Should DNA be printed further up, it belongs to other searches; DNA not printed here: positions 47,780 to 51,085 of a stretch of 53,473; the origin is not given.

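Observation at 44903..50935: Tandem pair of ~1000-aa cysteine-rich paralogs, co-transcribed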

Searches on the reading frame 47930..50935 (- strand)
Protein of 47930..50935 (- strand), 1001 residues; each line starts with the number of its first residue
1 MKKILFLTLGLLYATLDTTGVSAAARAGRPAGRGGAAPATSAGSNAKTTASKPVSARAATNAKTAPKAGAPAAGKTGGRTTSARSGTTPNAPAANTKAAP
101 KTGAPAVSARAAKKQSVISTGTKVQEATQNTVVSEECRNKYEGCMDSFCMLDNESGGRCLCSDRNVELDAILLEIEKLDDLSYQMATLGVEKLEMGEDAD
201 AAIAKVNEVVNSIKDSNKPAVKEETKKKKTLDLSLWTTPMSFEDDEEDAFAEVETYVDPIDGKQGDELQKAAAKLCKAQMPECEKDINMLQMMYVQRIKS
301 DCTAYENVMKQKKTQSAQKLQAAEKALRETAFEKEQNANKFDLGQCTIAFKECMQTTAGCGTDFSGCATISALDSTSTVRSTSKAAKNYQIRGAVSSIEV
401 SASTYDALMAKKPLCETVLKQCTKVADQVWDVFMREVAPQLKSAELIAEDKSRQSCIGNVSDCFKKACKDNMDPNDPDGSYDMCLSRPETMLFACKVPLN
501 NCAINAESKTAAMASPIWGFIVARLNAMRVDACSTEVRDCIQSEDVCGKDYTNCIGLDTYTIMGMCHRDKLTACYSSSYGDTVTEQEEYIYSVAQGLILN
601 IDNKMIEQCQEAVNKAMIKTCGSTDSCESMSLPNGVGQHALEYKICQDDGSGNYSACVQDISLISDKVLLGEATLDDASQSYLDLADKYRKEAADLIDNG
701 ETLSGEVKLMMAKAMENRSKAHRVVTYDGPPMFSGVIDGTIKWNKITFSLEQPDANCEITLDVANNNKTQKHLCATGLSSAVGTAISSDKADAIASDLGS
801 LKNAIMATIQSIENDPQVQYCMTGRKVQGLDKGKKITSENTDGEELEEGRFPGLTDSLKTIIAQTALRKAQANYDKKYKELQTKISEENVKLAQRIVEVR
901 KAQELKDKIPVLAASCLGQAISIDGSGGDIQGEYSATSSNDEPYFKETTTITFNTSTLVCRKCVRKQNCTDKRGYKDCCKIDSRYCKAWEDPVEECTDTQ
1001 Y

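Call 5: search_protein_families(library=pfam, proteins=[window:47930-50935:-], max_evalue=1)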
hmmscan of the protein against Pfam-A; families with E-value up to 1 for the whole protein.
window:47930-50935:- (1001 aa): 0 families

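Call 6: search_protein_families(library=ncbifam, proteins=[window:47930-50935:-], max_evalue=1)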
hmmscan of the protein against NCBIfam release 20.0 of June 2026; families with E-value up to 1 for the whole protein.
window:47930-50935:- (1001 aa): 2 families
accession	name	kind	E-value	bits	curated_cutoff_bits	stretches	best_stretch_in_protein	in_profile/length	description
NF011520.0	PRK14959.1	equivalog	0.02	13.3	798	1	21-166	378-520/624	DNA polymerase III subunits gamma and tau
NF005650.0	PRK07417.1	equivalog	0.096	12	290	1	786-835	79-128/281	prephenate/arogenate dehydrogenase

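Call 7: search_solved_structures(query=window:47930-50935:-, max_evalue=1)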
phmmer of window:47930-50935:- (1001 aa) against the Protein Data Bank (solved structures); distinct sequences matched with E-value up to 1: 1.
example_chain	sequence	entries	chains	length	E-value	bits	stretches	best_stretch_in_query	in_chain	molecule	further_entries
7pv1_A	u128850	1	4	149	0.49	11.7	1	845-928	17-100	MICOS complex subunit MIC60 fused to MIC19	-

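Call 8: find_homologous_proteins(query=window:47930-50935:-)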
Query window:47930-50935:- (1001 aa): 916 proteins with E <= 0.001 among 8000 candidates; the best 120 are listed.
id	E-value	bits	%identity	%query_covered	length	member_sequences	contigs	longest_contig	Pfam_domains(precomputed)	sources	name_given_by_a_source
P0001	0.0e+0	1263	60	100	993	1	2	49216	-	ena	-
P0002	0.0e+0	1208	58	100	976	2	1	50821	-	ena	-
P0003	0.0e+0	1204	57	100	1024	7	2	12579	-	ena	-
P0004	0.0e+0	1203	57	100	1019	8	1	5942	-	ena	-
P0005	0.0e+0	1202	58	100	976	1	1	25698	-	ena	-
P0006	0.0e+0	1164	53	100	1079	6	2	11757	-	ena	-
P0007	0.0e+0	1151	55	96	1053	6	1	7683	-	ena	-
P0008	0.0e+0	1145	52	100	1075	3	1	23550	-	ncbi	-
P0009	0.0e+0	1144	57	97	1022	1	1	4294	-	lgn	-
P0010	0.0e+0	1137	54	100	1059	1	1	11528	-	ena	-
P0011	0.0e+0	1135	56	95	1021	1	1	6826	-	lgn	-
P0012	0.0e+0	1117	55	100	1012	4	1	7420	-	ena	-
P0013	0.0e+0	1105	52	100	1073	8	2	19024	-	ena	-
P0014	0.0e+0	1102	53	91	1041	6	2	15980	-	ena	-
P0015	0.0e+0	1094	52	100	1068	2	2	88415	-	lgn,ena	-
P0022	1.0e-280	952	49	100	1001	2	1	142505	-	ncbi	-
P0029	1.1e-260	886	50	92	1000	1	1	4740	-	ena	-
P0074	1.6e-250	852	48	90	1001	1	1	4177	-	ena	-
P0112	7.5e-247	840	43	100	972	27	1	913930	-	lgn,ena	-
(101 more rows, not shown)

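Call 15: find_related_loci(query=A1, collection=genome_contigs, flank=8000)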
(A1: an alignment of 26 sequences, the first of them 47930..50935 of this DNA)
Query A1 (1001 aa) in genome_contigs; peptide patterns used: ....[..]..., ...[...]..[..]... (x = any residue, [..] = any of these).
288 stretches matched a pattern; 279 encode a relative of the query (tblastn E <= 1e-3); the best 80 are kept; 79 distinct loci.
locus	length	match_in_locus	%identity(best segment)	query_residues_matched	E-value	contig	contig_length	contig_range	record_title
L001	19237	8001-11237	54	1-1001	0e+0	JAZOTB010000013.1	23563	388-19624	MAG: Candidatus Enterousia sp. isolate T1900045541_YK20190235.MAGScoT_cleanbin_000047 SGB_7810_k141_481830, whole genome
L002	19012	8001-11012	53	27-1001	0e+0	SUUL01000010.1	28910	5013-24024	MAG: Alphaproteobacteria bacterium isolate SIG45 NODE_8386_length_28910_cov_2.575548, whole genome shotgun sequence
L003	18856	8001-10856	56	77-1001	0e+0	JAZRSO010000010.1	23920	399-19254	MAG: Candidatus Enterousia sp. isolate T1900045346_YK20190036.MAGScoT_cleanbin_000031 SGB_6715_k141_2365933, whole genom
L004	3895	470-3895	55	1-1001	0e+0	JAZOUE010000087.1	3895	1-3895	MAG: Candidatus Enterousia sp. isolate T1900045534_YK20190228.MAGScoT_cleanbin_000043 SGB_7755_k141_1675060, whole genom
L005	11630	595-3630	53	1-1001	0e+0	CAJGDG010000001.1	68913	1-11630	MAG: uncultured Alphaproteobacteria bacterium isolate MAG60 genome assembly, contig: k141_2900489_length_68913_cov_13.89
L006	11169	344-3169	53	92-1001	0e+0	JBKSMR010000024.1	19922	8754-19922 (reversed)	MAG: Alphaproteobacteria bacterium isolate 125_22-69 k141_2725300, whole genome shotgun sequence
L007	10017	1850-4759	53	92-1001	0e+0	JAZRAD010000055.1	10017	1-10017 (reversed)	MAG: Candidatus Enterousia sp. isolate T1900045145_TC20190139.MAGScoT_cleanbin_000014 SGB_4937_k141_630676, whole genome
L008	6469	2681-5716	52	1-1001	0e+0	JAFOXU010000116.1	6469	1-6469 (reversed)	MAG: Alphaproteobacteria bacterium isolate RGIG896 Dairy_cattle_Rectum-3__c458448, whole genome shotgun sequence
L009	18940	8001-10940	44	1-1001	0e+0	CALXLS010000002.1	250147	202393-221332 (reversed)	MAG: uncultured Alphaproteobacteria bacterium isolate BRZ_DL__bin85 genome assembly, contig: BRZ_DL__NODE_35_length_2501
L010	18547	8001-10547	46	94-1001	0e+0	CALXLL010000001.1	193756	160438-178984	MAG: uncultured Alphaproteobacteria bacterium isolate BRZ_E__bin176 genome assembly, contig: BRZ_E__NODE_47_length_19375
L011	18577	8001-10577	47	105-1001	0e+0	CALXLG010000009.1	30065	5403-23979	MAG: uncultured Alphaproteobacteria bacterium isolate BRZ_FN__bin24 genome assembly, contig: BRZ_FN__NODE_1816_length_30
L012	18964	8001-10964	48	1-1001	0e+0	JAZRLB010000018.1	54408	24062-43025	MAG: Candidatus Enterousia sp. isolate T1900045443_YK20190134.MAGScoT_cleanbin_000013 SGB_7129_k141_1577228, whole genom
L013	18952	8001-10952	45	1-1001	0e+0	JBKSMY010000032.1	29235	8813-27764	MAG: Alphaproteobacteria bacterium isolate KS320-82 k141_2032406, whole genome shotgun sequence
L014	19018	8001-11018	48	1-1001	0e+0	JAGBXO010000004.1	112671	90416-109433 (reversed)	MAG: Alphaproteobacteria bacterium isolate RGIG9538 Yak_Colon-2__c191650, whole genome shotgun sequence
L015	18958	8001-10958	46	1-1001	0e+0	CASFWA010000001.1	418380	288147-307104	uncultured proteobacterium isolate A86_L4_360360_idba_bin.28 genome assembly, contig: A86_L4_360360_idba_bin.28.fa_scaff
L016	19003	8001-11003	49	1-1001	0e+0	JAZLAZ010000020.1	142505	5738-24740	MAG: Candidatus Enterousia sp. isolate T1900045067_TC20190061.MAGScoT_cleanbin_000021 SGB_4608_k141_3029969, whole genom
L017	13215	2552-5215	45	72-1001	0e+0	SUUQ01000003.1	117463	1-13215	MAG: Alphaproteobacteria bacterium isolate SIG50 NODE_3727_length_117463_cov_8.411016, whole genome shotgun sequence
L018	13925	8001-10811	43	2-1001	0e+0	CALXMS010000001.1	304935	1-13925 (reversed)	MAG: uncultured Alphaproteobacteria bacterium isolate BRZ_MB__bin43 genome assembly, contig: BRZ_MB__NODE_27_length_3049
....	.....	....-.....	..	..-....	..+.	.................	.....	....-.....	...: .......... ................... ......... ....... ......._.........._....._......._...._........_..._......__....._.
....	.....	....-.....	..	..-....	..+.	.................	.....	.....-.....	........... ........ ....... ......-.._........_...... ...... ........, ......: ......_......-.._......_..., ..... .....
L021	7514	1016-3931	43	1-1001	0e+0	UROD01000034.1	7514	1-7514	uncultured Rickettsiales bacterium isolate UMGS1180 genome assembly, contig: NODE_2359_length_7514_cov_2.464942, whole g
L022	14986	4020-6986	47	1-1001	0e+0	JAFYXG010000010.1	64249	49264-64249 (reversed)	MAG: Alphaproteobacteria bacterium isolate RGIG7505 Water_buffalos_Colon.Co__c1009779, whole genome shotgun sequence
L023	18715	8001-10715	44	74-1001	0e+0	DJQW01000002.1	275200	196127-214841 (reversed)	MAG TPA_asm: Alphaproteobacteria bacterium UBA6376 UBA6376_contig_255, whole genome shotgun sequence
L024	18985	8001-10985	43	1-1001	0e+0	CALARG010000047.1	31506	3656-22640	MAG TPA_asm: uncultured Alphaproteobacteria bacterium isolate SRR6425825_bin.15_CONCOCT_v1.1_MAG genome assembly, contig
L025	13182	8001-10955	49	1-1001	0e+0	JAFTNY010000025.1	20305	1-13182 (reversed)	MAG: Alphaproteobacteria bacterium isolate RGIG3991 Roe_deer_Cecum-4__c163206, whole genome shotgun sequence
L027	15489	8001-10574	45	107-1001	0e+0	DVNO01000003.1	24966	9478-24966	MAG TPA_asm: Candidatus Enterousia avicola isolate CHK136-897 CHK136__C22108_L24966_ERR2241905, whole genome shotgun seq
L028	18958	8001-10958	49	1-1001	0e+0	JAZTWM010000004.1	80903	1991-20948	MAG: Candidatus Enterousia sp. isolate T1900045333_YK20190022.MAGScoT_cleanbin_000042 SGB_6555_k141_1496535, whole genom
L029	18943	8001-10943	43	1-1001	0e+0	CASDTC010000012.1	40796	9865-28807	uncultured proteobacterium isolate T11_L1_319319_idba_bin.126 genome assembly, contig: T11_L1_319319_idba_bin.126.fa_sca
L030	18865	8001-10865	43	1-1001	0e+0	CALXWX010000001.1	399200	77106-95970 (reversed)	MAG: uncultured Alphaproteobacteria bacterium isolate BRZ_EC__bin9 genome assembly, contig: BRZ_EC__NODE_9_length_399200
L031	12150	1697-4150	47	83-1001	0e+0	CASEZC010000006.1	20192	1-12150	uncultured proteobacterium isolate Batch6_idba_bin.201 genome assembly, contig: Batch6_idba_bin.201.fa_k87_4275717, whol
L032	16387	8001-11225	52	1-1001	0e+0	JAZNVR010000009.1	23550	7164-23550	MAG: Candidatus Enterousia sp. isolate T1900044788_TS20190254.MAGScoT_cleanbin_000026 SGB_2627_k141_383338, whole genome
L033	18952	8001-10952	45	1-1001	0e+0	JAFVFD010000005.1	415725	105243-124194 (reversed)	MAG: Alphaproteobacteria bacterium isolate RGIG5114 Roe_deer_Rumen.Co__c1262861, whole genome shotgun sequence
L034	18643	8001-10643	45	98-1001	0e+0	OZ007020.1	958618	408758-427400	MAG: uncultured Alphaproteobacteria bacterium isolate 6730_HET_VAC_contig_11916_metaflye_circ MAG genome assembly, chrom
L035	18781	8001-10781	43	1-1001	0e+0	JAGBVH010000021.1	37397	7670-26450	MAG: Alphaproteobacteria bacterium isolate RGIG9479 Yak_Cecum-4__c497785, whole genome shotgun sequence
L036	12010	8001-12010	45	102-1000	0e+0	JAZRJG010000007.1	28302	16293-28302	MAG: Candidatus Enterousia sp. isolate T1900045468_YK20190159.MAGScoT_cleanbin_000030 SGB_7220_k141_1826540, whole genom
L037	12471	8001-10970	47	1-1001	0e+0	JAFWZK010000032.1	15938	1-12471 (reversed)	MAG: Alphaproteobacteria bacterium isolate RGIG6210 Sheep_Rectum-2__c499951, whole genome shotgun sequence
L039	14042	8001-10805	42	72-1001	0e+0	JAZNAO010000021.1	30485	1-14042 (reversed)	MAG: Candidatus Enterousia sp. isolate T1900044746_TS20190212.MAGScoT_cleanbin_000053 SGB_2122_k141_345366, whole genome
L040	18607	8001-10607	45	73-1000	0e+0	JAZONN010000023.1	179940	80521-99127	MAG: Candidatus Enterousia sp. isolate T1900045638_YK20190332.MAGScoT_cleanbin_000024 SGB_8112_k141_2710734, whole genom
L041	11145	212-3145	42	1-1001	0e+0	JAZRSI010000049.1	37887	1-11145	MAG: Candidatus Enterousia sp. isolate T1900045347_YK20190037.MAGScoT_cleanbin_000032 SGB_6723_k141_591767, whole genome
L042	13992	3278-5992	44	78-1001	0e+0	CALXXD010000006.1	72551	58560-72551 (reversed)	MAG: uncultured Alphaproteobacteria bacterium isolate BRZ_AB__bin14 genome assembly, contig: BRZ_AB__NODE_433_length_725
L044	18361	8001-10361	44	107-1001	0e+0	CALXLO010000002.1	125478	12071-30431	MAG: uncultured Alphaproteobacteria bacterium isolate BRZ_DB__bin25 genome assembly, contig: BRZ_DB__NODE_96_length_1254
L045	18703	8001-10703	47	110-1001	0e+0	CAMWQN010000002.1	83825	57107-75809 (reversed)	MAG TPA_asm: uncultured Rickettsiales bacterium isolate SRR14411243_bin.1_metawrap_v1.3_MAG genome assembly, contig: NOD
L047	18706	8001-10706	43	109-1001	0e+0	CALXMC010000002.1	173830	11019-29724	MAG: uncultured Alphaproteobacteria bacterium isolate BRZ_EE__bin33 genome assembly, contig: BRZ_EE__NODE_104_length_173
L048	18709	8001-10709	43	106-1001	0e+0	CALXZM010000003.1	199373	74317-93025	MAG: uncultured Alphaproteobacteria bacterium isolate BRZ_LB__bin18 genome assembly, contig: BRZ_LB__NODE_51_length_1993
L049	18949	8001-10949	44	1-1001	0e+0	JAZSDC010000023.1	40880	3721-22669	MAG: Candidatus Enterousia sp. isolate T1900044601_TS20190067.MAGScoT_cleanbin_000040 SGB_692_k141_588976, whole genome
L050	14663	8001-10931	43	1-1001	0e+0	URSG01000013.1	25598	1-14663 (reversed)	uncultured Rickettsiales bacterium isolate UMGS1303 genome assembly, contig: NODE_249_length_25598_cov_5.780723, whole g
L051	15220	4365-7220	42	27-1001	0e+0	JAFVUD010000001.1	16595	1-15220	MAG: Alphaproteobacteria bacterium isolate RGIG5397 Sheep_Colon-3__c77541, whole genome shotgun sequence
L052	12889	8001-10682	44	65-1001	0e+0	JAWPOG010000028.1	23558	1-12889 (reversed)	MAG: Alphaproteobacteria bacterium isolate KV104-158 k141_2902916, whole genome shotgun sequence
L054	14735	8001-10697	42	41-1001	0e+0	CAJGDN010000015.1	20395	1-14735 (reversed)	MAG: uncultured Alphaproteobacteria bacterium isolate MAG63 genome assembly, contig: k141_5705247_length_20395_cov_9.436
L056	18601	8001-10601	56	73-1001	0e+0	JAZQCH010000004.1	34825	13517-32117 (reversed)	MAG: Candidatus Enterousia sp. isolate T1900044638_TS20190104.MAGScoT_cleanbin_000052 SGB_1211_k141_592585, whole genome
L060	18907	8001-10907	40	1-1001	0e+0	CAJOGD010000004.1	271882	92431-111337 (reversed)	uncultured Alphaproteobacteria bacterium isolate Red_deer_3_mag_193 genome assembly, contig: scaffold_238, whole genome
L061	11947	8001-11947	43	107-1000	0e+0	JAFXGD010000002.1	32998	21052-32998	MAG: Alphaproteobacteria bacterium isolate RGIG6385 Sheep_Rectum-5__c6411, whole genome shotgun sequence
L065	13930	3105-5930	40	92-1001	0e+0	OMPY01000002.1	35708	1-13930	uncultured proteobacterium isolate RUG774 genome assembly, contig: scaffold_379, whole genome shotgun sequence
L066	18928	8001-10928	43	1-1001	0e+0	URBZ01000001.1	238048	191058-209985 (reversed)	uncultured Rickettsiales bacterium isolate UMGS860 genome assembly, contig: NODE_4_length_238048_cov_6.154912, whole gen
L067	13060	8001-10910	39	6-1001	0e+0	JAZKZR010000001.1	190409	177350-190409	MAG: Candidatus Enterousia sp. isolate T1900045086_TC20190080.MAGScoT_cleanbin_000026 SGB_4685_k141_1004667, whole genom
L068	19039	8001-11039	38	6-1001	0e+0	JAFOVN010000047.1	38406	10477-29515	MAG: Alphaproteobacteria bacterium isolate RGIG837 Dairy_cattle_Omasum.Co__c3966290, whole genome shotgun sequence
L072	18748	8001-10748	40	1-1001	0e+0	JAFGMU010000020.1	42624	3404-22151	MAG: Alphaproteobacteria bacterium isolate Zod_Metabat.497 k87_4673190, whole genome shotgun sequence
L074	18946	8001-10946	48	50-1001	0e+0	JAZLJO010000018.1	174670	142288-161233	MAG: Candidatus Enterousia sp. isolate T1900044962_TA20190024.MAGScoT_cleanbin_000037 SGB_3966_k141_1283497, whole genom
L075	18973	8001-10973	44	1-1001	0e+0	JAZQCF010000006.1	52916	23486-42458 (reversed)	MAG: Candidatus Enterousia sp. isolate T1900044638_TS20190104.MAGScoT_cleanbin_000062 SGB_1213_k141_2198600, whole genom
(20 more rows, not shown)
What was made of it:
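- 279 species genomes, titled Candidatus Enterousia or gut Alphaproteobacteria/Rickettsiales MAGs (call 15).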
